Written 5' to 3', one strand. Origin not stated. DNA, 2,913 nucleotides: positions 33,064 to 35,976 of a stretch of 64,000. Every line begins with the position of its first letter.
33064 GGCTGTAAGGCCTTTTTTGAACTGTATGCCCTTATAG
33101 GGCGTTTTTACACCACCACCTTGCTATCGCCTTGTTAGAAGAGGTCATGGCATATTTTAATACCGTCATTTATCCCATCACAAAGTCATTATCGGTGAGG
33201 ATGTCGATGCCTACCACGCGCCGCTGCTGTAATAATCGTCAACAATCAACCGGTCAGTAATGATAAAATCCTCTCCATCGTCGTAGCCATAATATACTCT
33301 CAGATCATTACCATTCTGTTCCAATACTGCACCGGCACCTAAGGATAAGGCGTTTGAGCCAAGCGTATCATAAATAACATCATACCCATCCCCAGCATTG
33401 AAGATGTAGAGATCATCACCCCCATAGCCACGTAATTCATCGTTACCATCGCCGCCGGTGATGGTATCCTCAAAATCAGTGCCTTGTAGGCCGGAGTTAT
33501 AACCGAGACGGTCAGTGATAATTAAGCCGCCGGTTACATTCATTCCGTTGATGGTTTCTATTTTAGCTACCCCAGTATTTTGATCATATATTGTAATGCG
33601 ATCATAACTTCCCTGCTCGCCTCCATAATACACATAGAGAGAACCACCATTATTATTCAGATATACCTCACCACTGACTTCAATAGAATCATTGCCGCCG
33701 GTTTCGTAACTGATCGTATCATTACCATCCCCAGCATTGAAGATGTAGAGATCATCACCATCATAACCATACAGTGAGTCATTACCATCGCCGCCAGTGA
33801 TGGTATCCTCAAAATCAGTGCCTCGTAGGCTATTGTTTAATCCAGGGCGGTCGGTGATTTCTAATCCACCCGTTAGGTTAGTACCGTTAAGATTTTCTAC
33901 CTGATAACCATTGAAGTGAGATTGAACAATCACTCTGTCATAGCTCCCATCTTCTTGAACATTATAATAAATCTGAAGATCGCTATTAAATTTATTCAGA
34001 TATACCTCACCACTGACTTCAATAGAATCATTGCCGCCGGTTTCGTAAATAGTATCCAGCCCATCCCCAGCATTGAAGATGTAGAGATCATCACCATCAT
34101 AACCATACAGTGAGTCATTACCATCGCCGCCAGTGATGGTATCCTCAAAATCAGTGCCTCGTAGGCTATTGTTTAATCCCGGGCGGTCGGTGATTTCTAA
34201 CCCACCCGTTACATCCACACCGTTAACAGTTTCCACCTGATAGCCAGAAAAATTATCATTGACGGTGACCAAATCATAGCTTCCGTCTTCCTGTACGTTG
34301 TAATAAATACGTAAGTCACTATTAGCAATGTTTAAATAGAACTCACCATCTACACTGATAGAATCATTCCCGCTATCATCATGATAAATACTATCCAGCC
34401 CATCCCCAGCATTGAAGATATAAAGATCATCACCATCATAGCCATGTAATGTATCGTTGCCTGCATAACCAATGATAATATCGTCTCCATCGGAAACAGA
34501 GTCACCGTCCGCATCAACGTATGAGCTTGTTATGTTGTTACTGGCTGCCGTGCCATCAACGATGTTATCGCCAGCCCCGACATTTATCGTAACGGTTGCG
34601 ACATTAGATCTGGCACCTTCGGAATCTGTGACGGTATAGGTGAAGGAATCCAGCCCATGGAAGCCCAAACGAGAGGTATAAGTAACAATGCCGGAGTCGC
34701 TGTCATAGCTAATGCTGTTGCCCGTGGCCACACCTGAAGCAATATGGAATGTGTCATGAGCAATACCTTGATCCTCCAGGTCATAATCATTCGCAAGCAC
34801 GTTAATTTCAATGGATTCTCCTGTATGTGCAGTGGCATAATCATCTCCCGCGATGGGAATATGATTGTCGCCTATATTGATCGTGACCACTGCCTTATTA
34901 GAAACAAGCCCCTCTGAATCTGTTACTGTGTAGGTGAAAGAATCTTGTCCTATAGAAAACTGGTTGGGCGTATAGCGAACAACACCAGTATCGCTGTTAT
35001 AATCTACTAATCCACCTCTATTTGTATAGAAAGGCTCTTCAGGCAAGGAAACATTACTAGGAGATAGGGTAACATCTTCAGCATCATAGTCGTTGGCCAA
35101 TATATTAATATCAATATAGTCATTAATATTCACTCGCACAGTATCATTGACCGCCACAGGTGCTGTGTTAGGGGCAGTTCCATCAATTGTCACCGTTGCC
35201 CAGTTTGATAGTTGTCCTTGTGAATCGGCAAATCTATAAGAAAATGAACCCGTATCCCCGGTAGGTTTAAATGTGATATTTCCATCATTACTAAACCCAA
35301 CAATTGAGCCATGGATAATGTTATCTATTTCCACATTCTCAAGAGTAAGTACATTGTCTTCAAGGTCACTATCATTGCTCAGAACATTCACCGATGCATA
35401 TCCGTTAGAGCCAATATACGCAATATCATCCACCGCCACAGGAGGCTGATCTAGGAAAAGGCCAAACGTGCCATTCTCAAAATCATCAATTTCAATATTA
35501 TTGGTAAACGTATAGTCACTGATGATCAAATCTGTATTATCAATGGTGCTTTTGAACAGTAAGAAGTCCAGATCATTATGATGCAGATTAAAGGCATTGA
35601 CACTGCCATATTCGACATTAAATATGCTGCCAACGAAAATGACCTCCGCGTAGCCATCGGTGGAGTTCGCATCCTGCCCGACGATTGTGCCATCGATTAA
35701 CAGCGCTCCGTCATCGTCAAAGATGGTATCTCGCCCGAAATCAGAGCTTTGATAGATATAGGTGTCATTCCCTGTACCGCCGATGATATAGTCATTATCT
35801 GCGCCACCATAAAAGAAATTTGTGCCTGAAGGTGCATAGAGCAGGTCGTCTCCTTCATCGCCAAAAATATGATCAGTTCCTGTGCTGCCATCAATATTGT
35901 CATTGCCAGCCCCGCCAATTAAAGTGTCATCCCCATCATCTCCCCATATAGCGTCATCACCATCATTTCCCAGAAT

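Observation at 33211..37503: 1430-aa chimera: class-3 lipase head, RTX block, three cadherin-like modules and a novel C-terminal repeat array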

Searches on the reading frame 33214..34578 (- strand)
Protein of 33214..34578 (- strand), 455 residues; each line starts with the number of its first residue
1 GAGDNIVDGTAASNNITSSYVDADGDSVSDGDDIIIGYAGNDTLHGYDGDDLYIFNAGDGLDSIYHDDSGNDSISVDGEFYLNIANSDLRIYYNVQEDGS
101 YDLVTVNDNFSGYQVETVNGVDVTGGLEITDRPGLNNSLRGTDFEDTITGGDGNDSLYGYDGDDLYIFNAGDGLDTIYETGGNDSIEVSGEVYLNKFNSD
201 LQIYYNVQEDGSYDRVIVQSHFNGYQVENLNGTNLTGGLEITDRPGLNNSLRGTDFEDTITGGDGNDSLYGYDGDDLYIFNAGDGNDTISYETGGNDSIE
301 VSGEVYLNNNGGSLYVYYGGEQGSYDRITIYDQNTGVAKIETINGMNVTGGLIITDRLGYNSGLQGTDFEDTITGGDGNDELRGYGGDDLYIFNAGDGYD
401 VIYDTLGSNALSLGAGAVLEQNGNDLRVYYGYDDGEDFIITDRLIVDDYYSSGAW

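Call 5: search_protein_families(library=pfam, proteins=[window:33214-34578:-], max_evalue=10)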
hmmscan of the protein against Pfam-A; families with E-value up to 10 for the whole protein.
seq(455 aa): 1 family
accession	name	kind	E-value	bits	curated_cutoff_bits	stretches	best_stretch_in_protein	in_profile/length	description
PF00353.25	HemolysinCabind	-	2.4e-15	56.6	23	4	136-164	6-34/36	RTX calcium-binding nonapeptide repeat (4 copies)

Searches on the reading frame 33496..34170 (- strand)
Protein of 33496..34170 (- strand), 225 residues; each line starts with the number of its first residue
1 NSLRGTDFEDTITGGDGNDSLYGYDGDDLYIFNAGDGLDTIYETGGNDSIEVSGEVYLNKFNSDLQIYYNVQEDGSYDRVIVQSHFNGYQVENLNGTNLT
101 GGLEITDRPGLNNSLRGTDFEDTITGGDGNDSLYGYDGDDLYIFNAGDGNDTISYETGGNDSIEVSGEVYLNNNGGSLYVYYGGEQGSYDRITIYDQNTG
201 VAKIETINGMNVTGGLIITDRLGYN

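Call 27: find_homologous_proteins(query=window:33496-34170:-, max_evalue=0.001)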
Query seq(225 aa) (225 aa): 66 proteins with E <= 0.001 among 4093 candidates.
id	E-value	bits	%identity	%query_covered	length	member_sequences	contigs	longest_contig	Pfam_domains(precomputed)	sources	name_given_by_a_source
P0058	3.6e-14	71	34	72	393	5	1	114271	PF06594.18,PF00353.26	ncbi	-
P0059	5.3e-14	70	38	70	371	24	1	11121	PF06594.18,PF00353.26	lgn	-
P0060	1.0e-11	63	32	72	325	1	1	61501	PF06594.18,PF00353.26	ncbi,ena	-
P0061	5.6e-11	60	31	88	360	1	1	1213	PF06594.18,PF00353.26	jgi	jgi:Ca2+-binding RTX toxin-like protein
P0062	3.4e-10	58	33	43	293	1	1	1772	PF00353.26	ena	-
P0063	5.5e-9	54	33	64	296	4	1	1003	PF00353.26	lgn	-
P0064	1.7e-8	52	30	41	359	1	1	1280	PF00353.26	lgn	-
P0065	2.0e-8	52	36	69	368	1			PF00353.26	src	-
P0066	2.9e-8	51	32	43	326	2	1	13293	PF00353.26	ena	-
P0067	4.4e-8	51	37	64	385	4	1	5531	PF06594.18,PF00353.26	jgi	jgi:Ca2+-binding RTX toxin-like protein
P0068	5.5e-8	50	35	69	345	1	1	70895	PF06594.18,PF00353.26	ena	-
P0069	1.1e-7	49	29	80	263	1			PF00353.26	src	-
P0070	1.3e-7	49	31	74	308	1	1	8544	PF00353.26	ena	-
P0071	1.4e-7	49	39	43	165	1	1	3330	PF06594.18,PF00353.26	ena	-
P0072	2.0e-7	49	36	78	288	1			PF00353.26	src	-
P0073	3.0e-7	48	45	38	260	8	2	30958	PF06594.18,PF00353.26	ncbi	ncbi:calcium-binding protein, partial [Limnobacter sp. UBA1615]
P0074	4.6e-7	47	35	68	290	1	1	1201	PF06594.18,PF08548.18,PF00353.26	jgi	jgi:Ca2+-binding RTX toxin-like protein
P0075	5.4e-7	47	35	74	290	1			PF00353.26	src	-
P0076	1.6e-6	46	35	67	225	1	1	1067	PF00353.26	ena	-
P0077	1.8e-6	46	33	73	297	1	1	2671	PF00353.26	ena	-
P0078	2.9e-6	45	33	69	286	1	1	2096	PF00353.26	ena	-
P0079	3.6e-6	45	38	70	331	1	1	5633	PF06594.18,PF00353.26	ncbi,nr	ncbi:MAG: hypothetical protein KDK24_03665, partial [Pseudooceanicola sp.]|nr:hypothetical protein [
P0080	4.1e-6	44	29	79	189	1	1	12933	PF00353.26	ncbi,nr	ncbi:MAG TPA: M10 family metallopeptidase C-terminal domain-containing protein [Alphaproteobacteria 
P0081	5.3e-6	44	32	98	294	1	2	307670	PF06594.18,PF00353.26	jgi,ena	-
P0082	6.3e-6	44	40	27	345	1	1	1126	PF00353.26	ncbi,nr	ncbi:MAG: hypothetical protein EBZ04_13200 [Betaproteobacteria bacterium]|nr:hypothetical protein [B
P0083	7.8e-6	43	31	66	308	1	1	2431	PF00353.26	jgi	jgi:Ca2+-binding RTX toxin-like protein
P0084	8.4e-6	43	36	72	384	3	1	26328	PF00353.26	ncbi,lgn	-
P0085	8.9e-6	43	37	70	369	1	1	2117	PF00353.26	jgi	jgi:Ca2+-binding RTX toxin-like protein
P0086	1.0e-5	43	30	91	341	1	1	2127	PF00353.26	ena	-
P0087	1.0e-5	43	50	23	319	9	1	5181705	PF00353.26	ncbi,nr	ncbi:MAG: hypothetical protein RSE13_14190 [Planktothrix sp. GU0601_MAG3]|nr:MAG: hypothetical prote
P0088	1.1e-5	43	31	73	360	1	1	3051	PF00353.26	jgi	jgi:Ca2+-binding RTX toxin-like protein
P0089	1.2e-5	43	36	67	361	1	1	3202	PF00353.26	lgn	-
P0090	1.2e-5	43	44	22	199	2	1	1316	PF00353.26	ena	-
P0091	1.8e-5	42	28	82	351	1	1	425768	PF06594.18,PF00353.26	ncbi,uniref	ncbi:calcium-binding protein, partial [Nostoc punctiforme UO1]|uniref:calcium-binding protein n=1 Ta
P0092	2.4e-5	42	28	61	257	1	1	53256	PF00353.26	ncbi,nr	ncbi:MAG: calcium-binding protein [Quinella sp. 1Q7]|nr:calcium-binding protein [Quinella sp. 1Q7]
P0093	2.9e-5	42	34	67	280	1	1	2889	PF00353.26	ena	-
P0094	3.2e-5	41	33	69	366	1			PF00353.26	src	-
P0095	5.2e-5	41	31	73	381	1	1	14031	PF00353.26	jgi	jgi:Ca2+-binding RTX toxin-like protein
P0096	6.9e-5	40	33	72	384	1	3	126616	PF00353.26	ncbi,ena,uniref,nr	ncbi:calcium-binding protein [uncultured Lamprocystis sp.]|uniref:calcium-binding protein n=1 Tax=un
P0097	1.2e-4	40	32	85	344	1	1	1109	PF00353.26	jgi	jgi:Ca2+-binding RTX toxin-like protein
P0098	1.5e-4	39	31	68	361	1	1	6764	PF00353.26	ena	-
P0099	1.5e-4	39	34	63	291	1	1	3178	PF00353.26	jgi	jgi:Ca2+-binding RTX toxin-like protein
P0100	1.8e-4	39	54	22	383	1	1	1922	PF00353.26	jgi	-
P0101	1.9e-4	39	31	69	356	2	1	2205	PF00353.26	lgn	-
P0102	2.2e-4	39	37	67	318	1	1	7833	PF00353.26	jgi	jgi:Ca2+-binding RTX toxin-like protein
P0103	2.3e-4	39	33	85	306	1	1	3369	PF00353.26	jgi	jgi:Ca2+-binding RTX toxin-like protein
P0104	3.0e-4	38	40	33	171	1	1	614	PF00353.26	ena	-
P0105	3.1e-4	38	35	67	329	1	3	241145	PF08548.18,PF00353.26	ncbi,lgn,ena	-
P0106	3.4e-4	38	50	23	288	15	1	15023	PF00353.26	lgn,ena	-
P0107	3.4e-4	38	29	64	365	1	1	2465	PF06594.18,PF00353.26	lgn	-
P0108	3.5e-4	38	32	78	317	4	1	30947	PF00353.26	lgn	-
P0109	3.7e-4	38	43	34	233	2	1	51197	PF06594.18,PF00353.26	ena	-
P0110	4.0e-4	38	30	65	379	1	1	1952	PF08548.18,PF00353.26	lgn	-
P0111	4.1e-4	38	34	76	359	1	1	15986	PF00353.26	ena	-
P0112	4.4e-4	38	32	66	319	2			PF00353.26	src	-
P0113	5.0e-4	38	31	98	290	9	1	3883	PF00353.26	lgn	-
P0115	6.2e-4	37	44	19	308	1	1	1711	PF00353.26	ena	-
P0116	6.7e-4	37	32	73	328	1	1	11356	PF00353.26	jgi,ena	-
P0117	7.3e-4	37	32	79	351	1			PF00353.26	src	-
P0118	7.5e-4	37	32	72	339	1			PF00353.26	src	-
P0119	8.2e-4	37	27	70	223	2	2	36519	PF00353.26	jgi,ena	jgi:Ca2+-binding RTX toxin-like protein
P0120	8.5e-4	37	33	71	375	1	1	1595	PF00353.26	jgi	jgi:Ca2+-binding RTX toxin-like protein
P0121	9.1e-4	37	49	19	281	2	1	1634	PF00353.26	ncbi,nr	ncbi:MAG: calcium-binding protein, partial [bacterium]|nr:calcium-binding protein [bacterium]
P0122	9.3e-4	37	29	76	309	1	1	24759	PF00353.26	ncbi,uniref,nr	ncbi:calcium-binding protein [Gemmobacter serpentinus]|uniref:calcium-binding protein n=1 Tax=Gemmob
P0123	9.4e-4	37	29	68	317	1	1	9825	PF06594.18,PF08548.18,PF00353.26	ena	-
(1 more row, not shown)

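Call 29: search_protein_families(library=pfam, proteins=[P0058, P0059, P0060, P0061, P0067, P0073], max_evalue=0.01)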
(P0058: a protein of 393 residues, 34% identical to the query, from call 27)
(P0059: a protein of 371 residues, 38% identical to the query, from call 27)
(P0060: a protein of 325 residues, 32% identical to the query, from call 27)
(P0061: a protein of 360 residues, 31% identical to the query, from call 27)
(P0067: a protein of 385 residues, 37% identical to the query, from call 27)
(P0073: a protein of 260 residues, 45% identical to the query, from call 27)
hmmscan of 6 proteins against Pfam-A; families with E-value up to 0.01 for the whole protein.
P0058 (393 aa): 3 families
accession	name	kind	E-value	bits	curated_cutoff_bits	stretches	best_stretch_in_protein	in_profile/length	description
PF00353.25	HemolysinCabind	-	5.6e-33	112.9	23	5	47-77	6-36/36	RTX calcium-binding nonapeptide repeat (4 copies)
PF06594.17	HCBP_related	-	5e-23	81.2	21.4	2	143-181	1-40/42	Haemolysin-type calcium binding protein related domain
PF22783.1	BapA_N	-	0.004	17.3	27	0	130-177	34-82/123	BapA, prefix-like domain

P0059 (371 aa): 2 families
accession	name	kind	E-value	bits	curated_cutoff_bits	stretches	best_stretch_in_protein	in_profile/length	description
PF00353.25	HemolysinCabind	-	5.9e-25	87.3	23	5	194-227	3-36/36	RTX calcium-binding nonapeptide repeat (4 copies)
PF06594.17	HCBP_related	-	6.8e-21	74.4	21.4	3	284-323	1-40/42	Haemolysin-type calcium binding protein related domain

P0060 (325 aa): 3 families
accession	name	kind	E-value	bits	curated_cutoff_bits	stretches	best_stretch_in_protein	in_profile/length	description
PF00353.25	HemolysinCabind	-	8.2e-47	157.1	23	8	38-71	2-35/36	RTX calcium-binding nonapeptide repeat (4 copies)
PF06594.17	HCBP_related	-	2e-18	66.5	21.4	2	116-155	2-39/42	Haemolysin-type calcium binding protein related domain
PF17886.7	ArsA_HSP20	-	0.0077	16.2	22.5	0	104-143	15-54/63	HSP20-like domain found in ArsA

P0061 (360 aa): 2 families
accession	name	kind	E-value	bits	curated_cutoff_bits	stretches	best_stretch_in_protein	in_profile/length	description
PF00353.25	HemolysinCabind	-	7.4e-35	118.9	23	6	204-238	1-35/36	RTX calcium-binding nonapeptide repeat (4 copies)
PF06594.17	HCBP_related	-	4.6e-06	26.9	21.4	1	286-318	10-42/42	Haemolysin-type calcium binding protein related domain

P0067 (385 aa): 2 families
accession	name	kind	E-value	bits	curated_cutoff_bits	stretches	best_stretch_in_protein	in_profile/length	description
PF00353.25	HemolysinCabind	-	6.1e-58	192.7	23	8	230-263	2-35/36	RTX calcium-binding nonapeptide repeat (4 copies)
PF06594.17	HCBP_related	-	1.6e-23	82.8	21.4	2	108-150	2-42/42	Haemolysin-type calcium binding protein related domain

P0073 (260 aa): 2 families
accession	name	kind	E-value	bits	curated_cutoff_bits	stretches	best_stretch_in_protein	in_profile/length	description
PF00353.25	HemolysinCabind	-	4.8e-26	90.8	23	4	99-134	1-36/36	RTX calcium-binding nonapeptide repeat (4 copies)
PF06594.17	HCBP_related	-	3.1e-07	30.7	21.4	1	213-245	9-42/42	Haemolysin-type calcium binding protein related domain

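Call 69: predict_structure(alignment_id=A7)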
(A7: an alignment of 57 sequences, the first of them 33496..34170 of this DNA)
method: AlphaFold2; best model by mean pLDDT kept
length: 225 residues; sequences in the alignment: 57
mean_pLDDT: 87.2   pTM: 0.72
mean pLDDT of the five models: 87.2, 85.6, 84.6, 84.6, 84.3
residues with pLDDT >= 90: 136; 70-90: 69; 50-70: 12; < 50: 8
segments of 3 or more residues with pLDDT < 50: 219-225
pLDDT, mean of each block of 10 residues (from residue 1): 97 96 96 96 93 90 93 90 91 85 75 89 92 93 93 83 91 91 81 88 85 53 41
secondary structure, 60 per line:
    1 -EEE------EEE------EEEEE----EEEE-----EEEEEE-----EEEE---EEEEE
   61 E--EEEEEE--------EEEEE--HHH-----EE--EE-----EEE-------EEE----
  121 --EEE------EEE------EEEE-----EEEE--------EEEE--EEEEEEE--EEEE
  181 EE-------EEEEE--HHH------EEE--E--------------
elements in order: E2-4 E11-13 E20-24 E29-32 E38-43 E49-52 E56-61 E64-69 E78-82 E104-106 E114-116 E123-125 E132-134 E141-144 E150-153 E162-165 E168-174 E177-182 E190-194 E206-208

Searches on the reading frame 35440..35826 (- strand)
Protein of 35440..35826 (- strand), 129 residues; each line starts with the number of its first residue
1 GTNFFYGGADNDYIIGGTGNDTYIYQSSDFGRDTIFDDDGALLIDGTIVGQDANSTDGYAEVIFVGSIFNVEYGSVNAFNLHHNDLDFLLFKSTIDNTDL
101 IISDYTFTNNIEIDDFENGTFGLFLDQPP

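Call 5: search_protein_families(library=pfam, proteins=[window:35440-35826:-], max_evalue=10)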
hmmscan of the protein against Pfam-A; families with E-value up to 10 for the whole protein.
seq(129 aa): 1 family
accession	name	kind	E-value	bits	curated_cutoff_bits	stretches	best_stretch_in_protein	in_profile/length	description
PF00353.25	HemolysinCabind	-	0.00031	21.1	23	1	2-22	15-35/36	RTX calcium-binding nonapeptide repeat (4 copies)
